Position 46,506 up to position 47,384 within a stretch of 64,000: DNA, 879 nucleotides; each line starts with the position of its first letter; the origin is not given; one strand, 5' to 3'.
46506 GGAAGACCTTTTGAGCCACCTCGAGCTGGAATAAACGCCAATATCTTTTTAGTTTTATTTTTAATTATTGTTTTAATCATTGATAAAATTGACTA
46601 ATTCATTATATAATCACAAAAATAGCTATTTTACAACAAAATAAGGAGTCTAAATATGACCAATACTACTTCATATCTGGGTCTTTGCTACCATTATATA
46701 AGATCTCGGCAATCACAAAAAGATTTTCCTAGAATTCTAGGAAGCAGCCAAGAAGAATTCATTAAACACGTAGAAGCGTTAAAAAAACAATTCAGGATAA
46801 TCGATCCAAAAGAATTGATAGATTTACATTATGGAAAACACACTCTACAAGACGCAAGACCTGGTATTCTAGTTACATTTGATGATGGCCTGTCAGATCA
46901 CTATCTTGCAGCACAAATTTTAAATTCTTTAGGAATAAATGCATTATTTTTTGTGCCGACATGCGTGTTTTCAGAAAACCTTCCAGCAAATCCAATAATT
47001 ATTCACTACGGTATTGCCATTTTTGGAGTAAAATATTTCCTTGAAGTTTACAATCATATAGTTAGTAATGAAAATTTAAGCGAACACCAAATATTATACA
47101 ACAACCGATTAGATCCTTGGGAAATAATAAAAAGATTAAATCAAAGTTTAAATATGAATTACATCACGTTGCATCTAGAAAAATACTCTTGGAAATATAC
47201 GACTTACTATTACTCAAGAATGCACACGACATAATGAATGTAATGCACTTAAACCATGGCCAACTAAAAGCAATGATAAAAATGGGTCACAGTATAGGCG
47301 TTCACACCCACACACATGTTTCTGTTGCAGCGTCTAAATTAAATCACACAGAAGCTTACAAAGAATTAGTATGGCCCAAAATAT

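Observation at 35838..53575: Two separate nonulosonic-acid (sialic/legionaminic-like) biosynthesis modules side by side in an AT-rich small-genome bacterium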

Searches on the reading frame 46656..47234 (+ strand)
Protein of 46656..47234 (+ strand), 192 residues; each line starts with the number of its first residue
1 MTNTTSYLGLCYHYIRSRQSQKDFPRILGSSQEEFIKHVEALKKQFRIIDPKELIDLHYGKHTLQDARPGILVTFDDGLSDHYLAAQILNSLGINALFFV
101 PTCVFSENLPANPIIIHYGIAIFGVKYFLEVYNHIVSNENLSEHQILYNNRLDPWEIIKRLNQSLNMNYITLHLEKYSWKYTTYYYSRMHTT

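Call 4: search_protein_families(library=pfam, proteins=[window:46656-47234:+])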
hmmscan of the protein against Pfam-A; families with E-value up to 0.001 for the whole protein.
window:46656-47234:+ (192 aa): 0 families

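Call 6: search_protein_families(library=ncbifam, proteins=[window:46656-47234:+])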
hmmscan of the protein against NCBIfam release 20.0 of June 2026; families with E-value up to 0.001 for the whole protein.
window:46656-47234:+ (192 aa): 1 family
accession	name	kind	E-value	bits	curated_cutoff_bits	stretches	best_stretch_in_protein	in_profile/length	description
TIGR03938.2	deacetyl_PgaB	equivalog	6.8e-08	31.2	321.9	1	6-85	2-80/621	poly-beta-1,6-N-acetyl-D-glucosamine N-deacetylase PgaB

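Call 72: find_encoding_contigs(protein=window:46656-47234:+, flank=1500, max_places=4)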
Protein window:46656-47234:+ (192 aa): 5 contigs read that carry it; 2 places shown.
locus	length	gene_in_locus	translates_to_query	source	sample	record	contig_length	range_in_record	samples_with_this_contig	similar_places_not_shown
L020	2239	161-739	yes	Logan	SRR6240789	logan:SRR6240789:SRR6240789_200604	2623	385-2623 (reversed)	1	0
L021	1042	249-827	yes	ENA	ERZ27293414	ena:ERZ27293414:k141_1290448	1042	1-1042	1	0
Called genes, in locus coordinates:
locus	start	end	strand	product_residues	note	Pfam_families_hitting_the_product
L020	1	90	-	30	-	?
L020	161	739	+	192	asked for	-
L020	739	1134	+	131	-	PF01522:Polysacc_deac_1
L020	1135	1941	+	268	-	PF00551:Formyl_trans_N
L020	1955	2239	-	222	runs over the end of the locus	?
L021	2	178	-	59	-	?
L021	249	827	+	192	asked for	-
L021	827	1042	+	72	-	?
